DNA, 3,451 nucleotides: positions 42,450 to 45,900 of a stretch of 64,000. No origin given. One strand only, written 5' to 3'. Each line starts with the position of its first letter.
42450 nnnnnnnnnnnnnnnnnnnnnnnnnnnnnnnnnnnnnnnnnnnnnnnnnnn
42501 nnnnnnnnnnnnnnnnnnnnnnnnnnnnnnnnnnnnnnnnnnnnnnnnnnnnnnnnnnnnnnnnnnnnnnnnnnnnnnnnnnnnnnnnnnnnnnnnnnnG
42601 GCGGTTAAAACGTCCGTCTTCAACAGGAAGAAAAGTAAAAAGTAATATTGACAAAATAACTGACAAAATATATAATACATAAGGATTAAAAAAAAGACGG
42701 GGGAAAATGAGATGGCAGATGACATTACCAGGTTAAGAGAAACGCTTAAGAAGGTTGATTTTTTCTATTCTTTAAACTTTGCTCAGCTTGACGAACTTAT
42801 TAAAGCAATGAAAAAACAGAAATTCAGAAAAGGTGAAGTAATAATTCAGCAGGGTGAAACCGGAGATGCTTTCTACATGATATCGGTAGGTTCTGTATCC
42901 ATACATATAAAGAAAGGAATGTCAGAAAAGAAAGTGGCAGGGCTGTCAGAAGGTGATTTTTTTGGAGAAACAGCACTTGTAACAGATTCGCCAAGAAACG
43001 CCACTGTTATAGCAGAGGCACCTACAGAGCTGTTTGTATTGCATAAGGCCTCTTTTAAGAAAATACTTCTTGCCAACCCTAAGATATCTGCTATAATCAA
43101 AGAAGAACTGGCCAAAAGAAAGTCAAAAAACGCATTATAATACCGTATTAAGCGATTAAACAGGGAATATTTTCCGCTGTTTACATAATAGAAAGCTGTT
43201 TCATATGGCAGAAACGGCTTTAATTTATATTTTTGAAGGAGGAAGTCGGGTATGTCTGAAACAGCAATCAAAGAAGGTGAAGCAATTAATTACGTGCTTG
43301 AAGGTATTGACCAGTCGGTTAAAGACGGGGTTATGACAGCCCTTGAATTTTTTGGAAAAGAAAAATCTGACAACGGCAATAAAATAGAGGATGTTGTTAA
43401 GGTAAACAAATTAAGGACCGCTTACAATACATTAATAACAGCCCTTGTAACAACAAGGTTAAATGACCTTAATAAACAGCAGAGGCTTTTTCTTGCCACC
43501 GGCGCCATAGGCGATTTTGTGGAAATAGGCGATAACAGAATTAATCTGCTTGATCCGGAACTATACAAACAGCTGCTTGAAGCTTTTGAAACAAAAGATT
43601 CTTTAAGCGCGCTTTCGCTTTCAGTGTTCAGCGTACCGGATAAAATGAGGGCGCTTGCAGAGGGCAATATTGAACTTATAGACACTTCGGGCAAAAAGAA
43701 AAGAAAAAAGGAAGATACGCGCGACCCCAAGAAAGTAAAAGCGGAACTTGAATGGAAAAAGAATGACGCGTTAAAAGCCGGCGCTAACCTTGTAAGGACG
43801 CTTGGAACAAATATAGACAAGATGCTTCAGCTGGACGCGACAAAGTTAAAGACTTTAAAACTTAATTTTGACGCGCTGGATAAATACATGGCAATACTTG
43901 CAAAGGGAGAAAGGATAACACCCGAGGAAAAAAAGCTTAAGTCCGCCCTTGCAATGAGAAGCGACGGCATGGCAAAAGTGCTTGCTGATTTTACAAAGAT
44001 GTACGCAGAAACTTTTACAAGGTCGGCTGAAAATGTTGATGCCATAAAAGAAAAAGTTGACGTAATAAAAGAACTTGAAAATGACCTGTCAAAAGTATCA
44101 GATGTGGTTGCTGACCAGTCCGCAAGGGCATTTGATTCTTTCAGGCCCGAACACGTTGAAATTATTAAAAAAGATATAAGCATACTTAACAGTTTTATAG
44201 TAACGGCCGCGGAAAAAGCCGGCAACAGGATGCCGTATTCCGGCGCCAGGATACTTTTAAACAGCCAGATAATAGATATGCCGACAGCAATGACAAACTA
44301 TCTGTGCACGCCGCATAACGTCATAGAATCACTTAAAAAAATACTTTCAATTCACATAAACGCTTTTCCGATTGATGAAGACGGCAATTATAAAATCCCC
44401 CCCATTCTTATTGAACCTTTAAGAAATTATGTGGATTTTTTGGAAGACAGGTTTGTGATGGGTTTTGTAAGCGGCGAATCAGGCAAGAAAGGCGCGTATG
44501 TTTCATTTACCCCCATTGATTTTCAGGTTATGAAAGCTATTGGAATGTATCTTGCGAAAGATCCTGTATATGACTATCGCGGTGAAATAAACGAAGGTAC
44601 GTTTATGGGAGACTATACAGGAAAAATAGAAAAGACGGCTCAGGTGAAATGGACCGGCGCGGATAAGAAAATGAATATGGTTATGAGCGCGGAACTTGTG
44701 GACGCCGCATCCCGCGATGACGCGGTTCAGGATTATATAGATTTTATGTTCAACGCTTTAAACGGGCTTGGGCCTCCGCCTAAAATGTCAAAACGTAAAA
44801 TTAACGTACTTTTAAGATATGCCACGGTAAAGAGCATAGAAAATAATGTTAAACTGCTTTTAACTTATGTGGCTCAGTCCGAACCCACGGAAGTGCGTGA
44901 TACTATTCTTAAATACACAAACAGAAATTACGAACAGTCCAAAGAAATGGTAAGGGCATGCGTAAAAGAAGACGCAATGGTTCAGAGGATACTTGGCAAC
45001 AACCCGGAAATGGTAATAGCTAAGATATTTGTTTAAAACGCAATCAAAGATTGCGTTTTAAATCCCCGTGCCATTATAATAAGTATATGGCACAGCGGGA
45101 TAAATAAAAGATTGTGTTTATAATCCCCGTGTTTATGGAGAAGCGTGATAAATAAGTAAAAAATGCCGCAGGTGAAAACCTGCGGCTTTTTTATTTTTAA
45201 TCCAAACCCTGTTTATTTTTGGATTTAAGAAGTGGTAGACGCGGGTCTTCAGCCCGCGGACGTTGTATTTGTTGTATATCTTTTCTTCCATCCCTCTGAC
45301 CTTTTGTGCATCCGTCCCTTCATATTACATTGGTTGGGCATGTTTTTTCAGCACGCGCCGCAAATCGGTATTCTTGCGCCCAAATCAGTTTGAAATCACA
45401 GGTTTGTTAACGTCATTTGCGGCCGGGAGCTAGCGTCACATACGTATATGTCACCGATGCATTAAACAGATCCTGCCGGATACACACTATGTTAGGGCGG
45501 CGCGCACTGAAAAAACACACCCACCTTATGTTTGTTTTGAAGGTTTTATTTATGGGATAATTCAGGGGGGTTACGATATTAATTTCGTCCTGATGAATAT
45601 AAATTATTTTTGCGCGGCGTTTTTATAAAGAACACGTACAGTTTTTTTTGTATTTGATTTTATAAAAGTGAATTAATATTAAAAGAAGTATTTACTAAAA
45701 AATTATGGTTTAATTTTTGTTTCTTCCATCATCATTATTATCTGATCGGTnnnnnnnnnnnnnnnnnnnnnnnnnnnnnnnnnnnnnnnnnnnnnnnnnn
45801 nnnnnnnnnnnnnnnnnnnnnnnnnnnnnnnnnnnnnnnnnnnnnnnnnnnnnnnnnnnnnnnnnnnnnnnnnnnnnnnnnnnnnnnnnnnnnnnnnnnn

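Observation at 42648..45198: Consensus-promoter-driven orphan cNMP-binding domain protein followed by a 594-aa protein of no recognisable family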

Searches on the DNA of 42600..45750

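Call 79: search_rna_families(source=window, start=42600, end=45750, threshold=evalue, max_evalue=1)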
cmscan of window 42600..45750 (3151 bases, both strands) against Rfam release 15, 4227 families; matches with E-value up to 1: 4.
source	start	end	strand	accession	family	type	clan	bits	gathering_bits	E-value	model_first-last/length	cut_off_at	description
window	45127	45192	+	RF02057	STnc40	Gene; sRNA;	-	25.7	45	0.17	1-70/70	no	Salmonella enterica sRNA STnc40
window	45118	45195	+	RF00506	Thr_leader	Cis-reg; leader;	-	22.9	55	0.32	1-118/118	no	Threonine operon leader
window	45151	45278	-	RF02625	WsnRNA46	Gene; sRNA;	-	21.7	65.3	0.54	1-151/151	no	Wolbachia sRNA 46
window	45159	45192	+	RF00084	CsrC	Gene; sRNA;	CL00106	15.6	61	0.098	210-243/255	no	CsrC RNA family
